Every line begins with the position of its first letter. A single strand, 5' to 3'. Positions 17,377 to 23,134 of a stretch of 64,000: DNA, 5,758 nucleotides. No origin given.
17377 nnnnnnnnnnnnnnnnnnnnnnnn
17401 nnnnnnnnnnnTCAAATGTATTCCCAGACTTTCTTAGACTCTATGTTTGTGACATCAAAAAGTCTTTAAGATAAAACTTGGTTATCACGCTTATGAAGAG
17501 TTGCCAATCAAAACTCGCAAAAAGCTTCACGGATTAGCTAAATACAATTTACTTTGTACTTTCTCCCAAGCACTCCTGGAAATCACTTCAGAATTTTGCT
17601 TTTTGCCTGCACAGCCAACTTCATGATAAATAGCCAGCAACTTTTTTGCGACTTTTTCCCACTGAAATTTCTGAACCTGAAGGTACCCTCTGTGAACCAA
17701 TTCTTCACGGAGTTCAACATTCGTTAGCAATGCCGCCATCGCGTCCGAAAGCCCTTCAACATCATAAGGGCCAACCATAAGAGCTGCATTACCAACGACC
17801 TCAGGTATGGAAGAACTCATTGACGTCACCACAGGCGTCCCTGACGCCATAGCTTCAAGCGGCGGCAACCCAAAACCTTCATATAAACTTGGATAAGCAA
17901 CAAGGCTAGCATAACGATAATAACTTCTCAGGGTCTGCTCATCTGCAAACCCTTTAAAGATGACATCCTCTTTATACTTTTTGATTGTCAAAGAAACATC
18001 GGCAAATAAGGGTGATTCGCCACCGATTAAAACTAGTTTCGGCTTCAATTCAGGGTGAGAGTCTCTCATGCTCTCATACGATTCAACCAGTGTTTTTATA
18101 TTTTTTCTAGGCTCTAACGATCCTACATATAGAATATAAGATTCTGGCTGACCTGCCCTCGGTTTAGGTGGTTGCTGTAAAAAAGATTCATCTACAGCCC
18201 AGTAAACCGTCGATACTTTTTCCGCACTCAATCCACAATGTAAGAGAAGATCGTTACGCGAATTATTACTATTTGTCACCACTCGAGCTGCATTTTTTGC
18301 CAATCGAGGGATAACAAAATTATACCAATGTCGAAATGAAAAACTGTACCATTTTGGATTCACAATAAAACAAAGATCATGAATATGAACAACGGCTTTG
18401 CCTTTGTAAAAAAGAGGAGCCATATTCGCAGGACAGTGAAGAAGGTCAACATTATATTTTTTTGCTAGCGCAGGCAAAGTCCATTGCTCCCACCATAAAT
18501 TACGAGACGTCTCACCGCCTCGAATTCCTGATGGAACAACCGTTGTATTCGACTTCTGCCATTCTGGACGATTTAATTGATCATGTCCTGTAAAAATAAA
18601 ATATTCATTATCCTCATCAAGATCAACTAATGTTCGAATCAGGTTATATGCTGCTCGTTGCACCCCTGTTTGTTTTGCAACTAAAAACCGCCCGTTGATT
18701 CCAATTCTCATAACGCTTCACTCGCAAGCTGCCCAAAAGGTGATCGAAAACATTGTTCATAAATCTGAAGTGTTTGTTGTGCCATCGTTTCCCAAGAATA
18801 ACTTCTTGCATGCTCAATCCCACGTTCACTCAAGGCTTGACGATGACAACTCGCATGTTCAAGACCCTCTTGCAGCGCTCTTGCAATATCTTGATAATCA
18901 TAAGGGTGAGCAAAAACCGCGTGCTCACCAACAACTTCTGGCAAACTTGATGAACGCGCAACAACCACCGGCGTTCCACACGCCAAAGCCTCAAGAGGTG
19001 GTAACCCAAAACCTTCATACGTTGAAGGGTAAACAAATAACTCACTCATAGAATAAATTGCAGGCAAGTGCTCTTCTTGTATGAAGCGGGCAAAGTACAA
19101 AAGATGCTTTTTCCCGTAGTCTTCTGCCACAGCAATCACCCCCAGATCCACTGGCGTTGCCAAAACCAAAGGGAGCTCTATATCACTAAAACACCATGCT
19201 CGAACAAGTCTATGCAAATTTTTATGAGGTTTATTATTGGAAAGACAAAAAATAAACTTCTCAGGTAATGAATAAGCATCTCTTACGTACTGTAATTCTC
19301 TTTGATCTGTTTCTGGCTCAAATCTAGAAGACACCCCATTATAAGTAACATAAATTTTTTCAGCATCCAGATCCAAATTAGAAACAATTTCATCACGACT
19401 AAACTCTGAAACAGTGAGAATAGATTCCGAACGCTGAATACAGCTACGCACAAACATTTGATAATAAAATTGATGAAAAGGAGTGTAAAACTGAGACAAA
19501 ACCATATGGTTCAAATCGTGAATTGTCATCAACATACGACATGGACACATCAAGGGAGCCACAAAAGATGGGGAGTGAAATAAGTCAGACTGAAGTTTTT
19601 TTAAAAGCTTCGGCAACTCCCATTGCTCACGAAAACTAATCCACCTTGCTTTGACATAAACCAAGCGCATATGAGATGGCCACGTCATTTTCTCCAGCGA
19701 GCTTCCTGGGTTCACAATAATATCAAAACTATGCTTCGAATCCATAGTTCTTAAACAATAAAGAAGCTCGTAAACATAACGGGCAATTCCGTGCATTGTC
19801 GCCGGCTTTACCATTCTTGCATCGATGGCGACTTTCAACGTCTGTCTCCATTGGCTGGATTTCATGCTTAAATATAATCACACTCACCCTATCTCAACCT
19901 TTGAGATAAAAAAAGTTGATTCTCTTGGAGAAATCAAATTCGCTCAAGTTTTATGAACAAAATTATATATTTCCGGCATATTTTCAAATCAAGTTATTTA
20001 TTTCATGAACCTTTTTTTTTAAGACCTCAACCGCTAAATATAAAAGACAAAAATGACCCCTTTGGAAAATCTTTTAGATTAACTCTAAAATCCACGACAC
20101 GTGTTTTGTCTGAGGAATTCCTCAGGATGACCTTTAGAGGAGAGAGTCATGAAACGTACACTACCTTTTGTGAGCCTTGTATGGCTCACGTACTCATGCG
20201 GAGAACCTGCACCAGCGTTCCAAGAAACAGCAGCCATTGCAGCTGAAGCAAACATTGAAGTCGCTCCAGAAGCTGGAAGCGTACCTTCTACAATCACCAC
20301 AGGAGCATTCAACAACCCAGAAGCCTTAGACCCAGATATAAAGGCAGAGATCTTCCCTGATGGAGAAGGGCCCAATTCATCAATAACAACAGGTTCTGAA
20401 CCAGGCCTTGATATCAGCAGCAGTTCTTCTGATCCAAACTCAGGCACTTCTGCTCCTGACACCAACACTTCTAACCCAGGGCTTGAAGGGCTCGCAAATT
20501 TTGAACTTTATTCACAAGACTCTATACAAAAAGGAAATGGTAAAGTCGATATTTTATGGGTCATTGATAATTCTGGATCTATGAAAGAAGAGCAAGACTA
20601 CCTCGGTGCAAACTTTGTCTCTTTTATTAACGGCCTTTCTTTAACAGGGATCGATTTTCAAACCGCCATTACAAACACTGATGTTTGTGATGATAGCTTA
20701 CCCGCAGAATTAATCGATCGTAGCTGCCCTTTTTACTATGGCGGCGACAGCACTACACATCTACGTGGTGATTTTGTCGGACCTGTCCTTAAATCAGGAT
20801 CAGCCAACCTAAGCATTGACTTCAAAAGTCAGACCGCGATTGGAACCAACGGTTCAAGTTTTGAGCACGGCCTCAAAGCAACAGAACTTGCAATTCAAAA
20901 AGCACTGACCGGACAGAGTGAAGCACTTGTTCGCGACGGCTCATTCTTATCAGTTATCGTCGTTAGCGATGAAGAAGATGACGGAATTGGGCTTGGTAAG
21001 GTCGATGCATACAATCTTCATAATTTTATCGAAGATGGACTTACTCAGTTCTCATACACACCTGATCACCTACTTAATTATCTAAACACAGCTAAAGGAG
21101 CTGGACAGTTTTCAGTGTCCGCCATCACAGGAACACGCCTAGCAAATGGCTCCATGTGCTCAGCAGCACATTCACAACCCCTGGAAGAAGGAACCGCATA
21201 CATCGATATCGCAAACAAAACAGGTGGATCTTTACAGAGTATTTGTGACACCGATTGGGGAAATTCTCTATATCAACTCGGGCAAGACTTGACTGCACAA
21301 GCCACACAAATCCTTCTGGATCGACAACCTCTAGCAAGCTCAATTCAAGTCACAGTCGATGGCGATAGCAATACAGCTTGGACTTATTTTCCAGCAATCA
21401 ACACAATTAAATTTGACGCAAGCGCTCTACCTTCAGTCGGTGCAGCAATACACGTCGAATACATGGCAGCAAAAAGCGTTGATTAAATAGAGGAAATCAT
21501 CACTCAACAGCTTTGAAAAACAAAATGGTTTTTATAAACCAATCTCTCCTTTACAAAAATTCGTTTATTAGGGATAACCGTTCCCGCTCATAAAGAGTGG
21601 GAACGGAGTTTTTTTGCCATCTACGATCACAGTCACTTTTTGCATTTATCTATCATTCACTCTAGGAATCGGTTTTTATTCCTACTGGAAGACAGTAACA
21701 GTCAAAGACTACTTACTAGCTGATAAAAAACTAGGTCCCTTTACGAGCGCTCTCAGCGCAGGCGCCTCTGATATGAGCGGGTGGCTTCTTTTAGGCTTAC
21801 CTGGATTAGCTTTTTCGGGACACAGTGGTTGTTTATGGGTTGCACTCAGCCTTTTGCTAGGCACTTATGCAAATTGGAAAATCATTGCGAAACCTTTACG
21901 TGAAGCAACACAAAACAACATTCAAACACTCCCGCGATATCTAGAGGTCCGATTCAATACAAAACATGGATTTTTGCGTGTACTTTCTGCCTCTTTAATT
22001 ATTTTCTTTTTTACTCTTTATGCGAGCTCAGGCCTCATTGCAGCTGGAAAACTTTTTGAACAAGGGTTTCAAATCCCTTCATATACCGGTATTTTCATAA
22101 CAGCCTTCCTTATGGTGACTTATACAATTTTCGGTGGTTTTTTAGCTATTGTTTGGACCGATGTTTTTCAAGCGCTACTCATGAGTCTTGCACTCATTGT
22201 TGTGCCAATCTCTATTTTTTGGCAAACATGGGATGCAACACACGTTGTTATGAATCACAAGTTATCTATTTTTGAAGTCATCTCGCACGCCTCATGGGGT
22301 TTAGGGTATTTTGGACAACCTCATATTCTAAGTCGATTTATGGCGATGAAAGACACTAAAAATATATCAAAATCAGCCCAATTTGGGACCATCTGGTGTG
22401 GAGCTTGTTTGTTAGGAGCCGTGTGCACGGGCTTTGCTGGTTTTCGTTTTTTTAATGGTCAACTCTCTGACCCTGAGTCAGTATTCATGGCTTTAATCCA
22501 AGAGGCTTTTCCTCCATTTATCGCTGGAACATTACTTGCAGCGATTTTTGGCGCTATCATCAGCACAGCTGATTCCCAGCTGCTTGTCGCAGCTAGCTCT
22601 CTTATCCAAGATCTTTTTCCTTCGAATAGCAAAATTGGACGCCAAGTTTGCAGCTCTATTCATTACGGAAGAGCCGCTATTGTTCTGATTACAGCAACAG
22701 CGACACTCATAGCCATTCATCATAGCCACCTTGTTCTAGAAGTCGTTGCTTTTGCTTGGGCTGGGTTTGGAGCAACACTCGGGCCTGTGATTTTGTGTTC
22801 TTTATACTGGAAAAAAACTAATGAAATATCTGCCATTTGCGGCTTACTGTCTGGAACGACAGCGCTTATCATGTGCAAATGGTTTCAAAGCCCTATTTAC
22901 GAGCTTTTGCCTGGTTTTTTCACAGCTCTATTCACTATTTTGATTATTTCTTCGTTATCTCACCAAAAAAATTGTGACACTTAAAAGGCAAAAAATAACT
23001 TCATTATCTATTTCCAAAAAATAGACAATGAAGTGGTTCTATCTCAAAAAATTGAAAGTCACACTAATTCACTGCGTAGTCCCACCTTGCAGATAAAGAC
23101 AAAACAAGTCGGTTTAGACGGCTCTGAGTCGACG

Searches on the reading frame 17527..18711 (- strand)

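Call 24: search_protein_families(library=pfam, proteins=[window:17527-18711:-], max_evalue=0.001)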
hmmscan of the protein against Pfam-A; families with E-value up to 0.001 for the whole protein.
window:17527-18711:- (394 aa): 6 families
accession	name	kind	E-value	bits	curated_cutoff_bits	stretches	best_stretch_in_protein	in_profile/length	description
PF00534.26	Glycos_transf_1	-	3.4e-32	111.8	26.4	1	182-343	7-170/172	Glycosyl transferases group 1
PF13692.12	Glyco_trans_1_4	-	5.9e-29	101.6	27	1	192-331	3-142/142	Glycosyl transferases group 1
PF13439.12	Glyco_transf_4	-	9.7e-15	55.4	28.5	1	16-176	3-169/170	Glycosyltransferase Family 4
PF20706.3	GT4-conflict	-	4.7e-14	52.6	26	1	136-307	156-321/385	Family 4 Glycosyltransferase in conflict systems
PF13524.12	Glyco_trans_1_2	-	8.1e-05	23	25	1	246-359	24-143/144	Glycosyl transferase-like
PF13579.12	Glyco_trans_4_4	-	9.1e-05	23.3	29.7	1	15-169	1-155/158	Glycosyl transferase 4-like domain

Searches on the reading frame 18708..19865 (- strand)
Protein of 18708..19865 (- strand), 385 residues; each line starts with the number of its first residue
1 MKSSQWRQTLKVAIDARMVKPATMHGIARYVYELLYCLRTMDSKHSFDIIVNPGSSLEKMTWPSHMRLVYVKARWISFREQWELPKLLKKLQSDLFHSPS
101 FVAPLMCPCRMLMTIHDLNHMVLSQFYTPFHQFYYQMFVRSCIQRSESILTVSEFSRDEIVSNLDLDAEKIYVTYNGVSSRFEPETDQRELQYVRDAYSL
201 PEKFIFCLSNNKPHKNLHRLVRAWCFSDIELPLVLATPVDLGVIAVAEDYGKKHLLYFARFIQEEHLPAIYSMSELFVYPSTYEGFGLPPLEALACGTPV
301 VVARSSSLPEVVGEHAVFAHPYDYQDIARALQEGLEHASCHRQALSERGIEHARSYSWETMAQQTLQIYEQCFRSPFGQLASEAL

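Call 24: search_protein_families(library=pfam, proteins=[window:18708-19865:-], max_evalue=0.001)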
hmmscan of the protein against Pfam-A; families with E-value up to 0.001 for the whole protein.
window:18708-19865:- (385 aa): 7 families
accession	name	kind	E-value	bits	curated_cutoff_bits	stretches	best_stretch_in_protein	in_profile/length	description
PF00534.26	Glycos_transf_1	-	1.7e-24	86.7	26.4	1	202-350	15-170/172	Glycosyl transferases group 1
PF13692.12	Glyco_trans_1_4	-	3.9e-17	63.3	27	1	206-335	5-140/142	Glycosyl transferases group 1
PF13439.12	Glyco_transf_4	-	4e-16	59.9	28.5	1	26-179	3-167/170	Glycosyltransferase Family 4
PF20706.3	GT4-conflict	-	1e-08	35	26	1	269-315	277-323/385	Family 4 Glycosyltransferase in conflict systems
PF13524.12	Glyco_trans_1_2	-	1.2e-07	32.3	25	1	249-366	23-143/144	Glycosyl transferase-like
PF13579.12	Glyco_trans_4_4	-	1.5e-06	29.1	29.7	1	26-177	2-158/158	Glycosyl transferase 4-like domain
PF00982.27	Glyco_transf_20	-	4.9e-05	22.7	32.5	1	255-362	353-467/473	Glycosyltransferase family 20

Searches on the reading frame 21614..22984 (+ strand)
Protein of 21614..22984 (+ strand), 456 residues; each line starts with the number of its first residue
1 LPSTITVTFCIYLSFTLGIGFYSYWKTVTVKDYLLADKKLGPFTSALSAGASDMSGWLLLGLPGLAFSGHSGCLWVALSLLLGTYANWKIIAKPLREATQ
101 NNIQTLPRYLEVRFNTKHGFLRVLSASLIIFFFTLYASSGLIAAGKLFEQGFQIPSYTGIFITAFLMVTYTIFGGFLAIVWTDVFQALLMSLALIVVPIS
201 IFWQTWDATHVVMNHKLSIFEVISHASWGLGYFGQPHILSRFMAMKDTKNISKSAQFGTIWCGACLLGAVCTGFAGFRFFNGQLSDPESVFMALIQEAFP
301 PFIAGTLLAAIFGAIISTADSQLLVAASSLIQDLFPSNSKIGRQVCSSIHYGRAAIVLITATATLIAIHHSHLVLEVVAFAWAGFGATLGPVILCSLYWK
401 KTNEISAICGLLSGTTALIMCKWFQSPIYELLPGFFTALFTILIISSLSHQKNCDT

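Call 24: search_protein_families(library=pfam, proteins=[window:21614-22984:+], max_evalue=0.001)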
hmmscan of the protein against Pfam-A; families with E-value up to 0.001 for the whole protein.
window:21614-22984:+ (456 aa): 1 family
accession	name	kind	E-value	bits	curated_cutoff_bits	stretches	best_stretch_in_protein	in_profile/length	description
PF00474.23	SSF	-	1.6e-75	254.9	22.8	1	33-414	1-406/406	Sodium:solute symporter family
